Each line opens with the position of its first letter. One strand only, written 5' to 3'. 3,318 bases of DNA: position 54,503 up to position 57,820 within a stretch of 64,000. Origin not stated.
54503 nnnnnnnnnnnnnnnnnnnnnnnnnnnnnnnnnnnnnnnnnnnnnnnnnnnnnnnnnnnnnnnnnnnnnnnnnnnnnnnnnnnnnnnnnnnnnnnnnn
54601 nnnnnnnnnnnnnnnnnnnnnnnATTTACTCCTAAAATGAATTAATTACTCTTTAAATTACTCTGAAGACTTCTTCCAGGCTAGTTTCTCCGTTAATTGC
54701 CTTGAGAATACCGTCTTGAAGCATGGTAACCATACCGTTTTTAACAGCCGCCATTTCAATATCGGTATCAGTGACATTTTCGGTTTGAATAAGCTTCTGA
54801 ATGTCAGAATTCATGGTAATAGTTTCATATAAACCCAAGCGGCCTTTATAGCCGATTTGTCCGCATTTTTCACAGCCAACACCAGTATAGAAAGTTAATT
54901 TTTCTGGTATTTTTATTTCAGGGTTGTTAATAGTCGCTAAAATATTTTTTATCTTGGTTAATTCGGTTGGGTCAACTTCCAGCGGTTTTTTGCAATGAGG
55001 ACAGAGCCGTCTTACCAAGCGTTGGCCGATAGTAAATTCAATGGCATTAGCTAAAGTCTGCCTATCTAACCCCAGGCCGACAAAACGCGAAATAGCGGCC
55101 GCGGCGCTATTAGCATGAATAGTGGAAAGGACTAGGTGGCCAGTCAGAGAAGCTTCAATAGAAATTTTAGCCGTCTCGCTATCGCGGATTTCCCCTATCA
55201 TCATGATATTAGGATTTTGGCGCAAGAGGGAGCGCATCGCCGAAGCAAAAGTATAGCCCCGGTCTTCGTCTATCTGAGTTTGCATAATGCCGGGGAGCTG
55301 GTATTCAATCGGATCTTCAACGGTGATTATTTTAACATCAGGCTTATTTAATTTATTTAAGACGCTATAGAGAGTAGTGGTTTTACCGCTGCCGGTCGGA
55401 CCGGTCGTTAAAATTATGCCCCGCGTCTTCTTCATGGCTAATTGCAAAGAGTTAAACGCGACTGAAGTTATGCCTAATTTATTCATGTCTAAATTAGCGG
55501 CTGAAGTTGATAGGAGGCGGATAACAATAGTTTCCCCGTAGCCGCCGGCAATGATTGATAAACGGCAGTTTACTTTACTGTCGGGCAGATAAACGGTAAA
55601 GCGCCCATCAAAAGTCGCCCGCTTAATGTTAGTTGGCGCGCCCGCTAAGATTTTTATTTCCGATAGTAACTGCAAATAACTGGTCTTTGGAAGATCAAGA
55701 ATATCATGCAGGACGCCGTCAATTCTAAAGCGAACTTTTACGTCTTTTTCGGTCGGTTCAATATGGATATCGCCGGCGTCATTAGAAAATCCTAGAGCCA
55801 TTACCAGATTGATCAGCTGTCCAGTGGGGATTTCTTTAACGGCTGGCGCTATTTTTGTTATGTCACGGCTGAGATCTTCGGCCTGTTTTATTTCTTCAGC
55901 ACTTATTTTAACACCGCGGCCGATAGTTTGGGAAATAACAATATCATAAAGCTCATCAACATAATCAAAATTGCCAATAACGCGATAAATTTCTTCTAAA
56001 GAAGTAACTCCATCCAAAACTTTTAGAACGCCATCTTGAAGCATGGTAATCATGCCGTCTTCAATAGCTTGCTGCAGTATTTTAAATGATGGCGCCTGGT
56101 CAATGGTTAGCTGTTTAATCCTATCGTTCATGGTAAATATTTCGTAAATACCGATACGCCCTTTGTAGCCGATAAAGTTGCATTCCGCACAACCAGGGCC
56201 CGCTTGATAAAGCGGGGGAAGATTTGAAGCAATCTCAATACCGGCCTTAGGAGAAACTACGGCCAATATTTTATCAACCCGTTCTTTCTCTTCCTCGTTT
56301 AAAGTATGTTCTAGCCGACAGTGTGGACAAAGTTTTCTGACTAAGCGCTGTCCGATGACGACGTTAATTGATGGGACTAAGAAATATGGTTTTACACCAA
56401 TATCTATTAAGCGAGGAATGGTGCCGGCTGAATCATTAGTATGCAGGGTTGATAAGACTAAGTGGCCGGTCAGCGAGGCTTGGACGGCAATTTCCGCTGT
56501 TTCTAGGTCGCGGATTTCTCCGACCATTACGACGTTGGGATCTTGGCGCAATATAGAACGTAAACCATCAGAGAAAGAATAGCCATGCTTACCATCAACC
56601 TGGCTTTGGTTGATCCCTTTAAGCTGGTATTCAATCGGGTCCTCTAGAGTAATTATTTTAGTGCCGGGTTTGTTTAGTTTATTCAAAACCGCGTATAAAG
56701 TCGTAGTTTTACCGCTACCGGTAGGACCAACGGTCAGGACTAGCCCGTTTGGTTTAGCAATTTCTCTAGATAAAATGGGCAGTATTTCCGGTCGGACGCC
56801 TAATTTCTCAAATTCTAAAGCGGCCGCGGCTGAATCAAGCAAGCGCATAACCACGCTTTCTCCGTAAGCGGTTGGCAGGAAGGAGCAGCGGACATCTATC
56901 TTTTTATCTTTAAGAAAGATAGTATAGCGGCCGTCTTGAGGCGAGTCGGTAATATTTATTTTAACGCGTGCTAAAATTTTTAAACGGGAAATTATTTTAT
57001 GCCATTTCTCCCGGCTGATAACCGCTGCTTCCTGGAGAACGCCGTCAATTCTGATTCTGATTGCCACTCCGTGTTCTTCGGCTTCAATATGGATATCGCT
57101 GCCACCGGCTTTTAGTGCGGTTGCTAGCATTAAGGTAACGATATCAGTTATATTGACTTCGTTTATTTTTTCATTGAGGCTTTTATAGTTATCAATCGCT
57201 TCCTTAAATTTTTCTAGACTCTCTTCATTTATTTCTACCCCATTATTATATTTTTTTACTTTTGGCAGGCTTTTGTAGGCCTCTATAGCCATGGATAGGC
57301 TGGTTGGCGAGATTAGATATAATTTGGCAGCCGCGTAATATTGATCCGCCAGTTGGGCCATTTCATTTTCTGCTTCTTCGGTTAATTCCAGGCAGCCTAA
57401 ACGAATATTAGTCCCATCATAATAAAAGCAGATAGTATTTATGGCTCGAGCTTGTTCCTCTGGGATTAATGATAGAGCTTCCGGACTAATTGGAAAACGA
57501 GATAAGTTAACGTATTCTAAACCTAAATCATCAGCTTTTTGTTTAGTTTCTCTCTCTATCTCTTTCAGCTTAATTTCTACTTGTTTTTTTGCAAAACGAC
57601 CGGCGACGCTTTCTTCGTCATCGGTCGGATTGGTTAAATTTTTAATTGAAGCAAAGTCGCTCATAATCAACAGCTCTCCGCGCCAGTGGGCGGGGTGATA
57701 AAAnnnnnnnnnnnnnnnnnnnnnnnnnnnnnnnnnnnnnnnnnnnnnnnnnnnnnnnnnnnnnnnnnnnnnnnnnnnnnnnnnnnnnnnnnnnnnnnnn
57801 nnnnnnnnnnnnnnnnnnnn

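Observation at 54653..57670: Two complete PilB/GspE secretion-ATPase modules fused into one 1005-aa polypeptide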

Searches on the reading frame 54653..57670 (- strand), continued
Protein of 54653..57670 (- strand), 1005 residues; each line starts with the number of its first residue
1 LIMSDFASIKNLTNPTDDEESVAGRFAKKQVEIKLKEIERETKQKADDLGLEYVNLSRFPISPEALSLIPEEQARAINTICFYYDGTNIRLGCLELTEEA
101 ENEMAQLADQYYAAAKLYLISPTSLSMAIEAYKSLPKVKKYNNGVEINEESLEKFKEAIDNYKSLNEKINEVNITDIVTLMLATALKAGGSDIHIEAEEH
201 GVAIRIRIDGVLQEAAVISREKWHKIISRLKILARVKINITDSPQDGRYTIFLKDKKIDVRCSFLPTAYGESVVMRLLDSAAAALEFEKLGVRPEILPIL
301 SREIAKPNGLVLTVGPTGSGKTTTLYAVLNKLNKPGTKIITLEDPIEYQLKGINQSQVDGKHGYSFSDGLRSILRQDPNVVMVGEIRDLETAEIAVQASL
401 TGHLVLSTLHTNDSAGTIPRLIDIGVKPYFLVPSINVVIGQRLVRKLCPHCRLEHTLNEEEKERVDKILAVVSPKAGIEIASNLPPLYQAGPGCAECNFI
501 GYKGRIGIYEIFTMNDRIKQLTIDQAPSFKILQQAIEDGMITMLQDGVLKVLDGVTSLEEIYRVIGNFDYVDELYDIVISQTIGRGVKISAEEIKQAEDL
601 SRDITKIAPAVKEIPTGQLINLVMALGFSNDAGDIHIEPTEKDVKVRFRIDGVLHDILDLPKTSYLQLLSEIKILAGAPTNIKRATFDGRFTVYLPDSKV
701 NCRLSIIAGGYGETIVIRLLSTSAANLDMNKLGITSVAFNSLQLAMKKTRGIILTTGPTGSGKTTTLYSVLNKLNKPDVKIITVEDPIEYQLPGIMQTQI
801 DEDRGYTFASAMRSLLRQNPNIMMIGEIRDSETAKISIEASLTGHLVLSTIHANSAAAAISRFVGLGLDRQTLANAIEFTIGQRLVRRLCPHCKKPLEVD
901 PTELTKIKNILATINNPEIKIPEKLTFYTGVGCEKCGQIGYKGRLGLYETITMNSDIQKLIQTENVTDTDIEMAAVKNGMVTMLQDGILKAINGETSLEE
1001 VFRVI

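Call 84: find_encoding_contigs(protein=P0128, flank=8000, max_places=1)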
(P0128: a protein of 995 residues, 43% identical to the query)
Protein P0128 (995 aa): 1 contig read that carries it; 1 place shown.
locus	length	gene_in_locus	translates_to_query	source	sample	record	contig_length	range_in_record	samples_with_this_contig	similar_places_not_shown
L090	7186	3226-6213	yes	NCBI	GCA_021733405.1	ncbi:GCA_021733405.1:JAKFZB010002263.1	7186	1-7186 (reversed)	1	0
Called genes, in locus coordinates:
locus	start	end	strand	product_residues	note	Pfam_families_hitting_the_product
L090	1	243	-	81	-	?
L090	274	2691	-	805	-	PF02739:5_3_exonuc_N, PF01367:5_3_exonuc, PF00476:DNA_pol_A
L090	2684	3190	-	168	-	PF02367:TsaE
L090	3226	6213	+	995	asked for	PF00437:T2SSE, PF20720:nSTAND3 (faint), PF02399:Herpes_ori_bp (faint), PF25199:nSTAND_NTPase5 (faint), PF02492:cobW (faint), PF13173:AAA_14 (faint), PF13401:AAA_22 (faint), PF00437:T2SSE, +1 more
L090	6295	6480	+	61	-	-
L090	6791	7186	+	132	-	?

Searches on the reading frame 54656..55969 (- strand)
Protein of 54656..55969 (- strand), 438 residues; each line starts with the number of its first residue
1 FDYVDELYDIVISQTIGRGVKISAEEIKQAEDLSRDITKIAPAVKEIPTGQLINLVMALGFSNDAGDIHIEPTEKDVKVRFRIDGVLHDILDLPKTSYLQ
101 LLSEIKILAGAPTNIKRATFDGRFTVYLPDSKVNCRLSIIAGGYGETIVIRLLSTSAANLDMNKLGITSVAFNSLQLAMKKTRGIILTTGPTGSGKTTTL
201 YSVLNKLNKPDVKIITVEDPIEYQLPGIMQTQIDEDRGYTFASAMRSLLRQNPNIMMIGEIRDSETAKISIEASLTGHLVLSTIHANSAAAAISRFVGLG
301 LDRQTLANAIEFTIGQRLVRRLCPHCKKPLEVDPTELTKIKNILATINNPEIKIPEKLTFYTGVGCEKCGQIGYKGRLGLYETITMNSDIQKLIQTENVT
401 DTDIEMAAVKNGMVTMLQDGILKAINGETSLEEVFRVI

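Call 83: search_protein_families(library=ncbifam, proteins=[window:54656-55969:-], max_evalue=1e-20)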
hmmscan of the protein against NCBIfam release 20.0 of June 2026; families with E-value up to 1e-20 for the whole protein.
window:54656-55969:- (438 aa): 8 families
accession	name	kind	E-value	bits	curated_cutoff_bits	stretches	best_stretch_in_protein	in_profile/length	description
TIGR02533.1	type_II_gspE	equivalog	8.8e-131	436.9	630.25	1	28-437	88-485/486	type II secretion system ATPase GspE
TIGR02538.1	type_IV_pilB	equivalog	1.4e-123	413.5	675.65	1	24-437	156-561/564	type IV-A pilus assembly ATPase PilB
NF007755.0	PRK10436.1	equivalog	2.2e-114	382.7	617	1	26-438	62-459/465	type II secretion system protein GspE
NF053534.1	T4PilAsmATPsTfpB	equivalog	3.8e-108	362.4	850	1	3-438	155-582/584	type IV pilus assembly ATPase TfpB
NF041000.1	ATPase_ComGA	equivalog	3.4e-70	236.1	300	1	59-320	6-266/267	competence type IV pilus ATPase ComGA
TIGR01420.1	pilT_fam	subfamily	5.8e-45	154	319.1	1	56-320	5-269/343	PilT/PilU family type 4a pilus ATPase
TIGR02525.1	plasmid_TraJ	equivalog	1.8e-27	96.3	368.3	1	161-300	131-273/372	plasmid transfer ATPase TraJ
TIGR02524.1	dot_icm_DotB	equivalog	5.3e-21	75.2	463.3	1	134-318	91-278/358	Dot/Icm type IV secretion system ATPase DotB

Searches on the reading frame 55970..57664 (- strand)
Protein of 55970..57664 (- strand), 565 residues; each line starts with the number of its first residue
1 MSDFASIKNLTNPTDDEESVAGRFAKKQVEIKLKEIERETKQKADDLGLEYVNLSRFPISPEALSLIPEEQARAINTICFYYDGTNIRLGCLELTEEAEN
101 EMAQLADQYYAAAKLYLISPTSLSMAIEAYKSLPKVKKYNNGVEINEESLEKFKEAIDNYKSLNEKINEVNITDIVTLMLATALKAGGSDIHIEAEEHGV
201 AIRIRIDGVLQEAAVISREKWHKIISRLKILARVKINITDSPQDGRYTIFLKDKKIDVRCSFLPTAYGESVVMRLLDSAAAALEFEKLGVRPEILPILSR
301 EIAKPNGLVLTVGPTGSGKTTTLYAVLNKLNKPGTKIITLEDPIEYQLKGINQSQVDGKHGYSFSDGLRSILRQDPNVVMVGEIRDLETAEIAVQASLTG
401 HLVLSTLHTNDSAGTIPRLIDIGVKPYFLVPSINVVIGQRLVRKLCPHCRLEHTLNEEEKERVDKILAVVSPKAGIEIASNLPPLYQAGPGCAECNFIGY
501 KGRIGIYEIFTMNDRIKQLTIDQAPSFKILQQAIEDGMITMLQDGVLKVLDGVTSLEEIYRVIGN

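Call 83: search_protein_families(library=ncbifam, proteins=[window:55970-57664:-], max_evalue=1e-20)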
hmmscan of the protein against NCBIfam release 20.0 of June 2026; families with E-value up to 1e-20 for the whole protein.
window:55970-57664:- (565 aa): 8 families
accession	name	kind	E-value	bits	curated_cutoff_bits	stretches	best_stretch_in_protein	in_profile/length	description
TIGR02533.1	type_II_gspE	equivalog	3.4e-147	491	630.25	1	104-562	39-485/486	type II secretion system ATPase GspE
TIGR02538.1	type_IV_pilB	equivalog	1.5e-143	479.4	675.65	1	39-562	46-561/564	type IV-A pilus assembly ATPase PilB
NF007755.0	PRK10436.1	equivalog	2.7e-122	408.8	617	1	147-564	60-460/465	type II secretion system protein GspE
NF053534.1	T4PilAsmATPsTfpB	equivalog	8e-116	387.7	850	1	114-563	143-582/584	type IV pilus assembly ATPase TfpB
NF041000.1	ATPase_ComGA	equivalog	3.7e-70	236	300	1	179-443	3-266/267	competence type IV pilus ATPase ComGA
TIGR01420.1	pilT_fam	subfamily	1.5e-54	185.5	319.1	1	179-422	5-242/343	PilT/PilU family type 4a pilus ATPase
TIGR02525.1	plasmid_TraJ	equivalog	3.3e-28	98.7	368.3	1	270-421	119-271/372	plasmid transfer ATPase TraJ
TIGR02524.1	dot_icm_DotB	equivalog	4.1e-22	78.9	463.3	1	301-421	129-258/358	Dot/Icm type IV secretion system ATPase DotB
